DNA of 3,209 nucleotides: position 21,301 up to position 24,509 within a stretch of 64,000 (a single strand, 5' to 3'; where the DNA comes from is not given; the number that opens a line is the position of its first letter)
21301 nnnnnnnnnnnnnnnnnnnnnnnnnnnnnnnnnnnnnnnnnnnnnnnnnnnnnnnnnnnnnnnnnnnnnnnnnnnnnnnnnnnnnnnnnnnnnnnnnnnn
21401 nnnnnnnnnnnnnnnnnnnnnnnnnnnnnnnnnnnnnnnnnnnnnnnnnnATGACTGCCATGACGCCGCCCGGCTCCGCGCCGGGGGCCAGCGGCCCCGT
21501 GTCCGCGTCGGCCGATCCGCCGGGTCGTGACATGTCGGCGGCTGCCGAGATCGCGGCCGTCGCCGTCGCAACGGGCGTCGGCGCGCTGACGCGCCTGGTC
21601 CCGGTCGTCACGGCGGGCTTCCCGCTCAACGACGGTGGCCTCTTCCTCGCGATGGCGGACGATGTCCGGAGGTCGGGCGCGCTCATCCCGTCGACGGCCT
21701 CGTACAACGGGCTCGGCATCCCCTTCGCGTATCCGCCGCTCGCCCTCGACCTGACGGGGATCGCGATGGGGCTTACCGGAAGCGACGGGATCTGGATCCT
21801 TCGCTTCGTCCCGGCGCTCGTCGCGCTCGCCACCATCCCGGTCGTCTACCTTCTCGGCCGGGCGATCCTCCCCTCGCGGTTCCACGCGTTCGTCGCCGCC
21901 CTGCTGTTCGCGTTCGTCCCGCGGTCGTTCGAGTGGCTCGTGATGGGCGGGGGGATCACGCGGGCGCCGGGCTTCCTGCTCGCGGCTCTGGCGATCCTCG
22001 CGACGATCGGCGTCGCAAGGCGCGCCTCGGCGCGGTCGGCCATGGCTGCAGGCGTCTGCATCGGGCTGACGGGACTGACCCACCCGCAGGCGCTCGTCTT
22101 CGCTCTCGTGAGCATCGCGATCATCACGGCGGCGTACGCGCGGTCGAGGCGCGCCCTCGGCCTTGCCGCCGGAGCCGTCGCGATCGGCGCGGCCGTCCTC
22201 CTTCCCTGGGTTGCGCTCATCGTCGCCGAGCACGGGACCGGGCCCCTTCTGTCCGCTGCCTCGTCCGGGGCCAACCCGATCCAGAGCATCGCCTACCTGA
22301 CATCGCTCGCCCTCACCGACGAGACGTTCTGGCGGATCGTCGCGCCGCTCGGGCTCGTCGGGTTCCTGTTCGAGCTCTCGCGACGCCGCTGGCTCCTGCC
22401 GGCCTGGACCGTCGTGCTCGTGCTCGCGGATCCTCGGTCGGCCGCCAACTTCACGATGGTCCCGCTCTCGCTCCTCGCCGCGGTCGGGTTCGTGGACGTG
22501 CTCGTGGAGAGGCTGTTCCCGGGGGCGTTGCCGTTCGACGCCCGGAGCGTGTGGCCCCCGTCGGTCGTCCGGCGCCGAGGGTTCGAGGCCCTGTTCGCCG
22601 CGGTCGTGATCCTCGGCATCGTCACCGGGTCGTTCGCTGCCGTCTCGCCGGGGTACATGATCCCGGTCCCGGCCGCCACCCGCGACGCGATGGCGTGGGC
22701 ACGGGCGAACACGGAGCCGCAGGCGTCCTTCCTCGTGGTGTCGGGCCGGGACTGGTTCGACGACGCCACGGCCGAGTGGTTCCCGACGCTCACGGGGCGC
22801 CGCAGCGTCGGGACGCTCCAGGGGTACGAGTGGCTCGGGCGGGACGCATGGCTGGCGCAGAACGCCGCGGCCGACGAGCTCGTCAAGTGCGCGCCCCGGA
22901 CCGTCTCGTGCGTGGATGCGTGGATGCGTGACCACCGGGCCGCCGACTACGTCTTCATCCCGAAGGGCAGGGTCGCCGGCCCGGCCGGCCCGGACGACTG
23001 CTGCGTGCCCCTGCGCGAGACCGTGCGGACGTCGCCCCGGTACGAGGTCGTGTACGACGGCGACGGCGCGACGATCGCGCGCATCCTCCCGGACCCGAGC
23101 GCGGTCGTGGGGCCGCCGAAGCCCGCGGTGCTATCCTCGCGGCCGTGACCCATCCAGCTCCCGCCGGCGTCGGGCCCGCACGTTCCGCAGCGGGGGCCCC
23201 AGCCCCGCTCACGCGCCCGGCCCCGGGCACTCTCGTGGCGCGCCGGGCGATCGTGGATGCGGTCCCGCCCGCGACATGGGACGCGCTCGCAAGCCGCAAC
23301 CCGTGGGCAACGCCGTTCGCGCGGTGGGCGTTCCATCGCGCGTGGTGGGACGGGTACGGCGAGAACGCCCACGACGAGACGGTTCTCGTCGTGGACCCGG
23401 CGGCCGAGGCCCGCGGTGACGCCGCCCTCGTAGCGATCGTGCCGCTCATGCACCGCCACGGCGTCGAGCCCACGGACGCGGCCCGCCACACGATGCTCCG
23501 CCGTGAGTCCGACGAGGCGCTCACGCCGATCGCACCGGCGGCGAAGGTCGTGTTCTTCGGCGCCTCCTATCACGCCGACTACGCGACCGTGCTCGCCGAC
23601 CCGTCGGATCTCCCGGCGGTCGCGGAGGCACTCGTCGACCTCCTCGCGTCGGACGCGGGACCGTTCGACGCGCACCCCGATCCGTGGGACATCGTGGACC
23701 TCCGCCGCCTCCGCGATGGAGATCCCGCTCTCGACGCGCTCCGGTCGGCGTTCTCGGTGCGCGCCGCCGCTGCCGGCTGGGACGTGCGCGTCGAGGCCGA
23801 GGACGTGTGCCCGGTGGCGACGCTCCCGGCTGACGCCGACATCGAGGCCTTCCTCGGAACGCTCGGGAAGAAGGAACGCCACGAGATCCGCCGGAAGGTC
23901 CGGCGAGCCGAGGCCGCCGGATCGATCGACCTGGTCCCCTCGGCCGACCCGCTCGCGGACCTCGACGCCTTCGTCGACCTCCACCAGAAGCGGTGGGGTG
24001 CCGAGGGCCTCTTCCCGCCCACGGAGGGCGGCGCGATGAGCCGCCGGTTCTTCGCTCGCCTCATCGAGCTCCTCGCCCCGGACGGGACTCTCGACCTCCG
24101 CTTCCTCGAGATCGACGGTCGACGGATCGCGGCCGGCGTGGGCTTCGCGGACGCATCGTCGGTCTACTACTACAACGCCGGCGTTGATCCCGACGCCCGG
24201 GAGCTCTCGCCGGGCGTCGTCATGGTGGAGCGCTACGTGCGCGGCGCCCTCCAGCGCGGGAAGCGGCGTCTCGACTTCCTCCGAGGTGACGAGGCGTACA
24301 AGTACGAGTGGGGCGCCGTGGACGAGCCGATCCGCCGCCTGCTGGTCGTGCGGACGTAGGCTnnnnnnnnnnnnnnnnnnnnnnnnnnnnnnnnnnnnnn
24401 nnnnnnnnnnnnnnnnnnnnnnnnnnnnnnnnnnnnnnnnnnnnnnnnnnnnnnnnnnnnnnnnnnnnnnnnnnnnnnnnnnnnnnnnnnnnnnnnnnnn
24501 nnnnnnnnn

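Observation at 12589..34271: A 22-kb glycoconjugate supercluster that resembles a PIM/lipomannan or GPI-anchor assembly toolkit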

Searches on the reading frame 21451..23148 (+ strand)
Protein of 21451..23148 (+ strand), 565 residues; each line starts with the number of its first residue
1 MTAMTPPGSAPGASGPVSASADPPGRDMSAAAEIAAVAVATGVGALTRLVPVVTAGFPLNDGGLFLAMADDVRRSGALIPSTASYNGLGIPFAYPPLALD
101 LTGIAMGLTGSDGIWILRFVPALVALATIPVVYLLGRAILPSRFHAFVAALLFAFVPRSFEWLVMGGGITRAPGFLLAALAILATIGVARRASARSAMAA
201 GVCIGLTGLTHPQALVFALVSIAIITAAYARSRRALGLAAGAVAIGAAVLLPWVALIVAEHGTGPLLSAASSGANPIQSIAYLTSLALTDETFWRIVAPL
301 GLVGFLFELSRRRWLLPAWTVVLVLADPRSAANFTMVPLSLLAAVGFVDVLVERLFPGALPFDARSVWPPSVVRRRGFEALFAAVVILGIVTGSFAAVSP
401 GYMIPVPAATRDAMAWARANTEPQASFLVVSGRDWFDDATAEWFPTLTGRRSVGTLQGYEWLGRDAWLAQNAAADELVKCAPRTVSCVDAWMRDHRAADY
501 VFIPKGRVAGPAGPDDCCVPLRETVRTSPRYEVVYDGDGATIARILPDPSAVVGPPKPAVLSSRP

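Call 5: search_protein_families(library=pfam, proteins=[window:21451-23148:+], max_evalue=0.01)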
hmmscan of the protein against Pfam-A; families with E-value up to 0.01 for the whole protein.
window:21451-23148:+ (565 aa): 1 family
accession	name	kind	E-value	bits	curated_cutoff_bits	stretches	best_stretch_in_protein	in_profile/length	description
PF13231.12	PMT_2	-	1.6e-06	28.9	26.1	1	95-254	3-158/160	Dolichyl-phosphate-mannose-protein mannosyltransferase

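Call 9: search_protein_families(library=ncbifam, proteins=[window:21451-23148:+], max_evalue=0.01)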
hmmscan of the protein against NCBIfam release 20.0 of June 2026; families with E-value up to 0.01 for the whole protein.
window:21451-23148:+ (565 aa): 0 families

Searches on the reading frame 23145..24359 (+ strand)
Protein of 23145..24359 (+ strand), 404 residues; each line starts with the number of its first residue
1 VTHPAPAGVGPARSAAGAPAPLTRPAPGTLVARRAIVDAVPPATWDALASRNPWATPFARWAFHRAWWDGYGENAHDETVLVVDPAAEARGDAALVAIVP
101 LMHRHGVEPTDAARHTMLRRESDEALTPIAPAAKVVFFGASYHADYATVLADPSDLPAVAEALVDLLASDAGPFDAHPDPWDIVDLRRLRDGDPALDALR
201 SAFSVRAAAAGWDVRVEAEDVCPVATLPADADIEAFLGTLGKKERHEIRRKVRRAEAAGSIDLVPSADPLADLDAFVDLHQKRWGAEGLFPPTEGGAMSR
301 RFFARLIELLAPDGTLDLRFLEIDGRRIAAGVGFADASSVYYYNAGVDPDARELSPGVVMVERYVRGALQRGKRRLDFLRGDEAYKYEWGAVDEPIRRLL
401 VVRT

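Call 5: search_protein_families(library=pfam, proteins=[window:23145-24359:+], max_evalue=0.01)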
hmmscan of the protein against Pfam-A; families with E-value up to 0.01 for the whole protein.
window:23145-24359:+ (404 aa): 3 families
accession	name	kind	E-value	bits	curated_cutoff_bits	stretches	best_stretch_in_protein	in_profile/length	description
PF13480.13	Acetyltransf_6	-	1.6e-30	106.6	22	1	243-386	2-142/143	Acetyltransferase (GNAT) domain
PF07395.17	Mig-14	-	9.3e-09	35.5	22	1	239-390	106-256/264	Mig-14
PF04339.18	FemAB_like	-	0.0016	18.1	27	0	231-341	170-275/369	Peptidogalycan biosysnthesis/recognition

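Call 9: search_protein_families(library=ncbifam, proteins=[window:23145-24359:+], max_evalue=0.01)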
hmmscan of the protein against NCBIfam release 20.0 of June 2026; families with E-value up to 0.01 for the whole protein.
window:23145-24359:+ (404 aa): 2 families
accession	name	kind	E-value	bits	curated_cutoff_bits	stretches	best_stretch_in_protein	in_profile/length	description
TIGR03019.1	pepcterm_femAB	equivalog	0.0011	18.1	260.35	1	231-396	127-281/330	FemAB family XrtA/PEP-CTERM system-associated protein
NF047385.1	T4SS_GNAT_BspF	exception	0.0015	17.3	775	1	204-366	185-350/428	type IV secretion system effector crotonyl transferase BspF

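Call 48: search_solved_structures(query=window:23235-24359:+, max_evalue=0.1)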
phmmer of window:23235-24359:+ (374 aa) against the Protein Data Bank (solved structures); distinct sequences matched with E-value up to 0.1: 0.
